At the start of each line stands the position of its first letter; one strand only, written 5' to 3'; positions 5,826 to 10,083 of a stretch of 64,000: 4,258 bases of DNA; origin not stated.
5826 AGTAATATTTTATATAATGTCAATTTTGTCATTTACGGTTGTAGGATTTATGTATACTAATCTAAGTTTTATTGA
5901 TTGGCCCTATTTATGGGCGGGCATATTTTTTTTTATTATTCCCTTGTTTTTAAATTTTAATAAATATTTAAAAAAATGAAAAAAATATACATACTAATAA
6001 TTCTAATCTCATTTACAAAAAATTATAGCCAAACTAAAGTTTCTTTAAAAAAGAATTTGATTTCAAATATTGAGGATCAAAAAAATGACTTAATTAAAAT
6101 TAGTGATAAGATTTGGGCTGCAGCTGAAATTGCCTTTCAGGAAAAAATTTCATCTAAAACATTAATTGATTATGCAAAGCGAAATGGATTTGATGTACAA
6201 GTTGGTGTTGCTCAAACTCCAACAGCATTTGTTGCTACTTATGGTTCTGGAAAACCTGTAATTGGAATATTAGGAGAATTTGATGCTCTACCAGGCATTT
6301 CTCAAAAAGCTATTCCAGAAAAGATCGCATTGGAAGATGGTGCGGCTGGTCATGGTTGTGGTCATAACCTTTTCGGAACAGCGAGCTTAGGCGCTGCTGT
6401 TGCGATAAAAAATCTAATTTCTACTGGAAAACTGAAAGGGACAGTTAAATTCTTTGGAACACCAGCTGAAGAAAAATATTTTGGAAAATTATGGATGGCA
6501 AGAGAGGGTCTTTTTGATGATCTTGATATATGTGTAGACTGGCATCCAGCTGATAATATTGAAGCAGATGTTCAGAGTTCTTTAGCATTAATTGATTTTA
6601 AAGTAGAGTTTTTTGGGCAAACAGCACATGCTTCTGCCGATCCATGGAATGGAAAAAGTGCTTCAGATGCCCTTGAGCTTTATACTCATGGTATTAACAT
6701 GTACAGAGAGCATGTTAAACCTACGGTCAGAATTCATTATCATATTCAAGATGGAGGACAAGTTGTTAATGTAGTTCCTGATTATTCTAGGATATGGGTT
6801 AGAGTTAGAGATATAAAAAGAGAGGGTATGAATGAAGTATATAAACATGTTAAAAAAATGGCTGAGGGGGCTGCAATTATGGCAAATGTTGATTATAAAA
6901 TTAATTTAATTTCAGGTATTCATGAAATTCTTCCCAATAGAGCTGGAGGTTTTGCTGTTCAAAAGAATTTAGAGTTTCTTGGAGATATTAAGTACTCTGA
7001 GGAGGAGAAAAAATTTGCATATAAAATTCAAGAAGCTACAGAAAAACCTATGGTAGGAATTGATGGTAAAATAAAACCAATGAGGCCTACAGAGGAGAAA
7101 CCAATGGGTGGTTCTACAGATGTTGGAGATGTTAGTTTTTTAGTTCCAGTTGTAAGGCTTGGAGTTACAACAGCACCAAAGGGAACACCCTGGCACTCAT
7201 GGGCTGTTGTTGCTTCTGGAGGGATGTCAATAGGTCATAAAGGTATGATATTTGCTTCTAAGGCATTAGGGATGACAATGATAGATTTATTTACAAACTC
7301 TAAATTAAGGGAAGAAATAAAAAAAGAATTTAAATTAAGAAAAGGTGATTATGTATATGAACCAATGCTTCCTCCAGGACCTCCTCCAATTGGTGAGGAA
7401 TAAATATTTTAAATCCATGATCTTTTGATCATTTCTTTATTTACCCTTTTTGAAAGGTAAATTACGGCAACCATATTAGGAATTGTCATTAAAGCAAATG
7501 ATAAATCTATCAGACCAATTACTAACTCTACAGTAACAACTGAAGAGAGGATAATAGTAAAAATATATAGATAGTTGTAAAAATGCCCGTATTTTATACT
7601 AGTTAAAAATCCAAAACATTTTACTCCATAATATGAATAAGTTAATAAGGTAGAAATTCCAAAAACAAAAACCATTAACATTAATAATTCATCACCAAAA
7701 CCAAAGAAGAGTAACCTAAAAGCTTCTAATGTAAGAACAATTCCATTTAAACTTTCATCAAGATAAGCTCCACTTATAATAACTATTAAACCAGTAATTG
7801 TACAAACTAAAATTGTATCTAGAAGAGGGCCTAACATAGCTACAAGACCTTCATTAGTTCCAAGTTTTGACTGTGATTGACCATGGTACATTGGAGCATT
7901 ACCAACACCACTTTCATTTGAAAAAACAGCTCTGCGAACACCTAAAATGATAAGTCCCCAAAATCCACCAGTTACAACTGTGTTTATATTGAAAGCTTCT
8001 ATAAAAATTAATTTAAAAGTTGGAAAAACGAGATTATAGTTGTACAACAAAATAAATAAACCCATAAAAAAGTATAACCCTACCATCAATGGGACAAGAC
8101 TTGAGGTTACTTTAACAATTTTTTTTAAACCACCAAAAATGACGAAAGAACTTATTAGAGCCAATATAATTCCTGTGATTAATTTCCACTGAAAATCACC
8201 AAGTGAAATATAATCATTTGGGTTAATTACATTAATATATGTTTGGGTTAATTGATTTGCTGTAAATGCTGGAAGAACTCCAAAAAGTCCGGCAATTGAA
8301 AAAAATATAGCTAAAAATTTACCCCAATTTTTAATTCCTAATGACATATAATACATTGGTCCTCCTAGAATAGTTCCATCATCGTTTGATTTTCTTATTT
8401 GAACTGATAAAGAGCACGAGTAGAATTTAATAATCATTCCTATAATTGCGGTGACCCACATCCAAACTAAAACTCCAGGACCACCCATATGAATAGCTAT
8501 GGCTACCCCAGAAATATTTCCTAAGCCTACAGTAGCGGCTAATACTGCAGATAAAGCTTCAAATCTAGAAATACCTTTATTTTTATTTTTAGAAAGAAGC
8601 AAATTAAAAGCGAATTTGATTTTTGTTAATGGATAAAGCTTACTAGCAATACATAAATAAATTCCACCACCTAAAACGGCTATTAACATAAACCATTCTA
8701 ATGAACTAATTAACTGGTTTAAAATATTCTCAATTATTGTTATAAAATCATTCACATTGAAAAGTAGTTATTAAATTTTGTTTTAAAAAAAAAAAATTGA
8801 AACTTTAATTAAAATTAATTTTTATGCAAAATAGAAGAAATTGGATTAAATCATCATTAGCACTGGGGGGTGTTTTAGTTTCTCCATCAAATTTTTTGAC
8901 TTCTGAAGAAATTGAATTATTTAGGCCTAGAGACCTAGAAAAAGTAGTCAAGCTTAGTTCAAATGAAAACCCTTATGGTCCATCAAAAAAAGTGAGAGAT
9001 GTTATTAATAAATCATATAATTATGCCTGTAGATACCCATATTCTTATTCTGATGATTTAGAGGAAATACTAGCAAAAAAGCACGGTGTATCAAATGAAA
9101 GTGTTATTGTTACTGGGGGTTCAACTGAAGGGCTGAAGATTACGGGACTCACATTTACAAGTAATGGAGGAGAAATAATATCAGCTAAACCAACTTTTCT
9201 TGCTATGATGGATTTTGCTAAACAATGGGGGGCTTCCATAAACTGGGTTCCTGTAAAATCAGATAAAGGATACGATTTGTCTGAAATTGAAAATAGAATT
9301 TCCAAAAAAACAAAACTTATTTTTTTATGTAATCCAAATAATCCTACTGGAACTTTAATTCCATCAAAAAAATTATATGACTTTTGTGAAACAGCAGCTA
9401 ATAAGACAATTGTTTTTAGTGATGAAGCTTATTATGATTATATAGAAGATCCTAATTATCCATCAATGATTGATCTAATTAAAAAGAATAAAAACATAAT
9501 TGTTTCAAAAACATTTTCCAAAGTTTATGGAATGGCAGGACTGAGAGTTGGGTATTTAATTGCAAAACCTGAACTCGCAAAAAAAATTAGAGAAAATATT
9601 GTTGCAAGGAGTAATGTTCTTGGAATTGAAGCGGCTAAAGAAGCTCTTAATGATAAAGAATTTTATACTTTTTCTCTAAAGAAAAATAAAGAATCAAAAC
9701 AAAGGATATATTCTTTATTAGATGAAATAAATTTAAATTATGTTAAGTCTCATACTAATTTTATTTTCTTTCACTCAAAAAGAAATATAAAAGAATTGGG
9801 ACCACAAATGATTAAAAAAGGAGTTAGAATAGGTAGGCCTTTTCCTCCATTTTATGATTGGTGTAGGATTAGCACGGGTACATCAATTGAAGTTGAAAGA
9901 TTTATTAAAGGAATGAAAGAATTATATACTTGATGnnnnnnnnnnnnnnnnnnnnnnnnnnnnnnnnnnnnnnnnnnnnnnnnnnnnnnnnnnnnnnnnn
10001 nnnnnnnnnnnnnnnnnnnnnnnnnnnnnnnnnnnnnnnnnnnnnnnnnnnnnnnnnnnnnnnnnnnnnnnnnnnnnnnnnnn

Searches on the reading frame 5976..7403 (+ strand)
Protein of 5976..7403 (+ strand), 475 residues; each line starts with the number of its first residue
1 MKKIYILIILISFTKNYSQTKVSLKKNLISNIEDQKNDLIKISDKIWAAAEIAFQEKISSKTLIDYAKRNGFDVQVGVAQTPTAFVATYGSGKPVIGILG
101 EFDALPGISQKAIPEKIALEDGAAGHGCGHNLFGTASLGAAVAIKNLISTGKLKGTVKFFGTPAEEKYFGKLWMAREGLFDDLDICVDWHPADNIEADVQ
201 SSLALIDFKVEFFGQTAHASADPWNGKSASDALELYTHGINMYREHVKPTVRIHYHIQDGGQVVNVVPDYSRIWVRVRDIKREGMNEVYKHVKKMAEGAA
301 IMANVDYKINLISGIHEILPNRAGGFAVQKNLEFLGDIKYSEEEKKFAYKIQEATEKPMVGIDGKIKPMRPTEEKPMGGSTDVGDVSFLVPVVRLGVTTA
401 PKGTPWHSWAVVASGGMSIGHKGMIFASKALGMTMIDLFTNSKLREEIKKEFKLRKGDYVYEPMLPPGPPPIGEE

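Call 9: search_protein_families(library=ncbifam, proteins=[window:5976-7403:+], max_evalue=1e-10)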
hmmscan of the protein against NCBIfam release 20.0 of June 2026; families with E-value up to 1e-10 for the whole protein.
window:5976-7403:+ (475 aa): 4 families
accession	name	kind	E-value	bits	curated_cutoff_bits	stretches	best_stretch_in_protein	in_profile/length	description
TIGR01891.1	amidohydrolases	subfamily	1.3e-62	212.1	153.75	1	39-425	1-364/366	amidohydrolase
NF040868.1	carboxypep_CpsA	equivalog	1.2e-18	67.1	500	1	26-315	2-298/391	carboxypeptidase CpsA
NF006365.0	PRK08588.1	subfamily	2.6e-13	50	289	1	78-299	49-278/383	succinyl-diaminopimelate desuccinylase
NF038260.1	ectoine_DoeB_2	equivalog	4.7e-11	42.2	550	1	42-312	11-284/378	N(2)-acetyl-L-2,4-diaminobutanoate deacetylase DoeB2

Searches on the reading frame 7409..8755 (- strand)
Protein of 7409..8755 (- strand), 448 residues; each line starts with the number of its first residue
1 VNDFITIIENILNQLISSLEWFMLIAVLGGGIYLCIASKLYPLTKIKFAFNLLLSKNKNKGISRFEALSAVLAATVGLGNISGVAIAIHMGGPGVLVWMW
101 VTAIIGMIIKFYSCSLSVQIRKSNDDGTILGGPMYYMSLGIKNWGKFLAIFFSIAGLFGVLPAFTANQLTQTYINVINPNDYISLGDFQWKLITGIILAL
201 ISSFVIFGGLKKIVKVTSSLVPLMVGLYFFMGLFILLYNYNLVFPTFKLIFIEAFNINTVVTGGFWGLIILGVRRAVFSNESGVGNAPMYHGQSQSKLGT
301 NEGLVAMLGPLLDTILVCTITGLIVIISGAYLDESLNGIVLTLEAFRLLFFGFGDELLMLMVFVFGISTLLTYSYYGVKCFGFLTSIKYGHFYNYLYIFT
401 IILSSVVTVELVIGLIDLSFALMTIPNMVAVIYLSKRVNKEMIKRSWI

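Call 9: search_protein_families(library=ncbifam, proteins=[window:7409-8755:-], max_evalue=1e-10)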
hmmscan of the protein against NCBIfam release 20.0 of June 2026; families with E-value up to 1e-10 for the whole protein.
window:7409-8755:- (448 aa): 1 family
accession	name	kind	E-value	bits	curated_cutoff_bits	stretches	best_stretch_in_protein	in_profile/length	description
TIGR00835.1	agcS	subfamily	1.5e-101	340.3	272.65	1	23-441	4-420/424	amino acid carrier protein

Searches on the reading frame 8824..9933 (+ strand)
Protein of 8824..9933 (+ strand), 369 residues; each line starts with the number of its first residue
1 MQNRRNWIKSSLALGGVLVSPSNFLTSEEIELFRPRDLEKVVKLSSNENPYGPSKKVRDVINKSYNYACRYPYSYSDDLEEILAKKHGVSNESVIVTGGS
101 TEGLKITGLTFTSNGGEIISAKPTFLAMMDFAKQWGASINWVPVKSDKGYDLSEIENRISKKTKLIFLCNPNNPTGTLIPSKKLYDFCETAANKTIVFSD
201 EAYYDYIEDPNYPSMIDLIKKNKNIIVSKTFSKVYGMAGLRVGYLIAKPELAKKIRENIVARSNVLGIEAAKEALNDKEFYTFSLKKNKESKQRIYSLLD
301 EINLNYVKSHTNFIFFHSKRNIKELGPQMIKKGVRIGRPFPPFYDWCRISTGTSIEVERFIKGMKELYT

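Call 56: search_protein_families(library=pfam, proteins=[window:8824-9933:+], max_evalue=0.00001)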
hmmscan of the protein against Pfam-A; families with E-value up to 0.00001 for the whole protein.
window:8824-9933:+ (369 aa): 3 families
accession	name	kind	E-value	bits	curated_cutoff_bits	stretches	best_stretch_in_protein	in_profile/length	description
PF00155.27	Aminotran_1_2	-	2.8e-49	168.7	19.7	1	40-362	2-359/361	Aminotransferase class I and II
PF00266.25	Aminotran_5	-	1.9e-11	44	21.5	1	88-202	57-177/371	Aminotransferase class-V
PF01041.23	DegT_DnrJ_EryC1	-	4.3e-06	26.6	19.8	1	73-168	23-118/360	DegT/DnrJ/EryC1/StrS aminotransferase family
